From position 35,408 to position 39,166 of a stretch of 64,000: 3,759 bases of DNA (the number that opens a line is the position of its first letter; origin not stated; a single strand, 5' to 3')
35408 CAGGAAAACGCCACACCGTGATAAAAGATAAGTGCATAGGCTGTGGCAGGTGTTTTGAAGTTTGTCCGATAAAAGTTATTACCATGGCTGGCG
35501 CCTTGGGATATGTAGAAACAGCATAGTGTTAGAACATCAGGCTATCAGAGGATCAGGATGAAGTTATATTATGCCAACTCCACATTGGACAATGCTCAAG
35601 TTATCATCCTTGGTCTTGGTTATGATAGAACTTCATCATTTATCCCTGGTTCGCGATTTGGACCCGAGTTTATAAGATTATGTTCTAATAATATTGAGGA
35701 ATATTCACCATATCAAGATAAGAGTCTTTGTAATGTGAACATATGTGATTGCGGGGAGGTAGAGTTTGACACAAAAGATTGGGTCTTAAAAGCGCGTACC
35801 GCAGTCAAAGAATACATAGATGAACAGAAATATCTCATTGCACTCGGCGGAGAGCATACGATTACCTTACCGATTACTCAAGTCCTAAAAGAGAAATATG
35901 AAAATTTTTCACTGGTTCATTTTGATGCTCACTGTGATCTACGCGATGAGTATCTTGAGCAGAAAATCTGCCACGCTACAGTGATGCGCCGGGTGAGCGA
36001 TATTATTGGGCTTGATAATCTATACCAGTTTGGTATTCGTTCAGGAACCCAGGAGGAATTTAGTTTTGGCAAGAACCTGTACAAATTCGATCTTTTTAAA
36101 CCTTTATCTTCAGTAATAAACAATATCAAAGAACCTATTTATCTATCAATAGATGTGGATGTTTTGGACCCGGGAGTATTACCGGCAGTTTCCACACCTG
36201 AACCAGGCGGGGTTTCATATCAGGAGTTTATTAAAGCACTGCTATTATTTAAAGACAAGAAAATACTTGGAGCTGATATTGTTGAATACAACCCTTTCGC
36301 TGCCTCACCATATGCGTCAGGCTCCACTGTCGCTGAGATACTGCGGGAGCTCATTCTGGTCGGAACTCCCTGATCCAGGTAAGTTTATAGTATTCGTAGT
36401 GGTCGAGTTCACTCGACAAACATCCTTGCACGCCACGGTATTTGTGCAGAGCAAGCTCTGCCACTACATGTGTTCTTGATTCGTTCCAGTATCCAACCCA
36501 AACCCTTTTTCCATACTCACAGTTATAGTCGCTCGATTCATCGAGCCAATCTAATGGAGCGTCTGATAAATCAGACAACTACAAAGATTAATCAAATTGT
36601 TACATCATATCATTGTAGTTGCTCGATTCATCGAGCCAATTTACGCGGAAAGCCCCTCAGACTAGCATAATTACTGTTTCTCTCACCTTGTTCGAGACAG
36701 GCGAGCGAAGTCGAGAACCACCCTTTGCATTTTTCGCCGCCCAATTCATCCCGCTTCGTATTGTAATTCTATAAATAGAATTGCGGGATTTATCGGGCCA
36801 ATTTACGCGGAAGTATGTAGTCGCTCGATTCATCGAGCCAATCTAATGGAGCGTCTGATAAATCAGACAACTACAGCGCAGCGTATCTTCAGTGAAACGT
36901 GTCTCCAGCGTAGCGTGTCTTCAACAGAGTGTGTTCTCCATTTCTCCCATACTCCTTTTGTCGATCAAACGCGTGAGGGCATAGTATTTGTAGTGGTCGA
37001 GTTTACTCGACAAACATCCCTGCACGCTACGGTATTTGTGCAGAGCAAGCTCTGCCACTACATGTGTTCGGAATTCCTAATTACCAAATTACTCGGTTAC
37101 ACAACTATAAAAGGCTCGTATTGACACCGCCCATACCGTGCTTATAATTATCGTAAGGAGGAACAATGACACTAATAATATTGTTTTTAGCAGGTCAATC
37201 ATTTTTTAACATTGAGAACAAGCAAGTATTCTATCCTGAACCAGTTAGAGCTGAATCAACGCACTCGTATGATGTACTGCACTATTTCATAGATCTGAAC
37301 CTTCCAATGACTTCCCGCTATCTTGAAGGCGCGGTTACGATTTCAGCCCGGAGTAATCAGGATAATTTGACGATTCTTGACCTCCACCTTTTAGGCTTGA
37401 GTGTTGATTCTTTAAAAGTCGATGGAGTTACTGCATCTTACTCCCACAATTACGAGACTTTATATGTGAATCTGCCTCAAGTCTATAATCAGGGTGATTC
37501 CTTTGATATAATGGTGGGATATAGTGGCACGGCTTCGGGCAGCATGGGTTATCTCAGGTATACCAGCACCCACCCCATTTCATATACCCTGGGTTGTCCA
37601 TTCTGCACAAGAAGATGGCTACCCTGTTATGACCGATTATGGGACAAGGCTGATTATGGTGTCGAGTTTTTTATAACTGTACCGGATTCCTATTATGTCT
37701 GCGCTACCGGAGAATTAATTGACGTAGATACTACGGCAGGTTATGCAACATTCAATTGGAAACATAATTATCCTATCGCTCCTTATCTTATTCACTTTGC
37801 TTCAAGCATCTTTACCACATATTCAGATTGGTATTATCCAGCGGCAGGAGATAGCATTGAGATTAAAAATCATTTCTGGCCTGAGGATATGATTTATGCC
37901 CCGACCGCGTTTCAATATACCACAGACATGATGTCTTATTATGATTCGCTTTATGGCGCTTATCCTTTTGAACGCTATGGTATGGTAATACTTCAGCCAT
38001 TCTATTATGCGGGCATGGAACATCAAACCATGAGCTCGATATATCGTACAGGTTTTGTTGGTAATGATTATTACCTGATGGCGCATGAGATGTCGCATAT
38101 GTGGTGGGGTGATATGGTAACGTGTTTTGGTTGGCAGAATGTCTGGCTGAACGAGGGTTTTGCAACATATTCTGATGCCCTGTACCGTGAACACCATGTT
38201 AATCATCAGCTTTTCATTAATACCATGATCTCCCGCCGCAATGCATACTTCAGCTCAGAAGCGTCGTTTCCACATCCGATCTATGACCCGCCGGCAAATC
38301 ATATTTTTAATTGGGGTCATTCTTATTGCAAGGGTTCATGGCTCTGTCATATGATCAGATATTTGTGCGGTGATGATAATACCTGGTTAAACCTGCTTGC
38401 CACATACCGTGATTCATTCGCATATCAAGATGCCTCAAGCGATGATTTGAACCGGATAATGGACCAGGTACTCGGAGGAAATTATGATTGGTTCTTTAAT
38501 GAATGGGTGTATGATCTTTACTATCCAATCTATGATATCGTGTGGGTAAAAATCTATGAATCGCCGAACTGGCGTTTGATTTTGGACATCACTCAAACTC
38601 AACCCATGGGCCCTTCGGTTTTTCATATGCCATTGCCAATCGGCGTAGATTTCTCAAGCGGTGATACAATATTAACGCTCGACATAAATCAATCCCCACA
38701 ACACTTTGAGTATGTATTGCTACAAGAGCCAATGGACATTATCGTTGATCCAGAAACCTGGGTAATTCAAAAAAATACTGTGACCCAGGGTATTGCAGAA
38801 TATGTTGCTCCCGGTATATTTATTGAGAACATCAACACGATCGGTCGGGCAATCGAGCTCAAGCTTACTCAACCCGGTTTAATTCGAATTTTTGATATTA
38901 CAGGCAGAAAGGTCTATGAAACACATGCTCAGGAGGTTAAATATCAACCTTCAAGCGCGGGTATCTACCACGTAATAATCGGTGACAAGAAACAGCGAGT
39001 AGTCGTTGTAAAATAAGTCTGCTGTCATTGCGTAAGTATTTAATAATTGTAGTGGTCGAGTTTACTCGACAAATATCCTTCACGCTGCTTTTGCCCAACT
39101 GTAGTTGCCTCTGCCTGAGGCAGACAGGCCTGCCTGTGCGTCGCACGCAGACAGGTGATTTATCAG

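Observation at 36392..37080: Very dense, modular population of GTAG-headed REP-like hairpins and other nested micro-repeats in nearly every intergenic region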

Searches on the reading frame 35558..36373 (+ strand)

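Call 30: search_protein_families(library=pfam, proteins=[window:35558-36373:+])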
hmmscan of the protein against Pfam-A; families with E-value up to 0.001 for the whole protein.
window:35558-36373:+ (271 aa): 1 family
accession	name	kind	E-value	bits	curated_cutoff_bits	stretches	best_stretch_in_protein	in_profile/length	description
PF00491.26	Arginase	-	5.5e-65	220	22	1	14-266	2-278/280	Arginase family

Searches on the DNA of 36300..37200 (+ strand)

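Call 24: search_dna_similar(query=window:36350-37100:+, collection=plasmids, mode=distant, max_rows=30)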
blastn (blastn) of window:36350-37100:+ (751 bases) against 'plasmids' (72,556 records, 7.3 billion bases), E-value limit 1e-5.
No match.

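Call 87: search_rna_families(source=window, start=36300, end=37200, threshold=evalue, max_evalue=1)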
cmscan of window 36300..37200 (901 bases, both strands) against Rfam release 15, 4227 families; matches with E-value up to 1: 1.
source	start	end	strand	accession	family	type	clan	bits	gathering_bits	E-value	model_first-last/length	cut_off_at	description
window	36990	37061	+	RF03832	mir-H4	Gene; miRNA;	-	23.8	90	0.33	1-76/76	no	mir-H4 microRNA precursor family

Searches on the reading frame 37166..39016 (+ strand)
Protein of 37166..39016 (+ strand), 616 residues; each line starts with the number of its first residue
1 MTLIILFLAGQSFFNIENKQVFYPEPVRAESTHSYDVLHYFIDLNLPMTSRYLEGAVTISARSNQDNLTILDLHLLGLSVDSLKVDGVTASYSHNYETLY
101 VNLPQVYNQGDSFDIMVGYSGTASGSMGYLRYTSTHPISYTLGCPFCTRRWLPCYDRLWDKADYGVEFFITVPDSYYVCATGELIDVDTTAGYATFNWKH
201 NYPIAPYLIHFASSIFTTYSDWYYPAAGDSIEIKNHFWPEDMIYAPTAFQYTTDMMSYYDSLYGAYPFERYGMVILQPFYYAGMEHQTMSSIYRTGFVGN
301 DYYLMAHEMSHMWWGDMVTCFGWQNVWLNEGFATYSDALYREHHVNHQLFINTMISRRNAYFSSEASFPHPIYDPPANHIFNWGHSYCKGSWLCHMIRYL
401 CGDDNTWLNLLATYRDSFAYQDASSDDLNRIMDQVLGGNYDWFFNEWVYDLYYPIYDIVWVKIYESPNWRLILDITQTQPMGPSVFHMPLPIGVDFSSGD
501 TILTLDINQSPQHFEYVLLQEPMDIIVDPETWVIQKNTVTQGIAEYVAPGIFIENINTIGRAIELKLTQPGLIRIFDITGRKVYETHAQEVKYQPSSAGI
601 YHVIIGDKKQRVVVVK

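Call 23: find_encoding_contigs(protein=window:37166-39016:+, flank=10000, max_places=6)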
Protein window:37166-39016:+ (616 aa): 3 contigs read that carry it; 2 places shown.
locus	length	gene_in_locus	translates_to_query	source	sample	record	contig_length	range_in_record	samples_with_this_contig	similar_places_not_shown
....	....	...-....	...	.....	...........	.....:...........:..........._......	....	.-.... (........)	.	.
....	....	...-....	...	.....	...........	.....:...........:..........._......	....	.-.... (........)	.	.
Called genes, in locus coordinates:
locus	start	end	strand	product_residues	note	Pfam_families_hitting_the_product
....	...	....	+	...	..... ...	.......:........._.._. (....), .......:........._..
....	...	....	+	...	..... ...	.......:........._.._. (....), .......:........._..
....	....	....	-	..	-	?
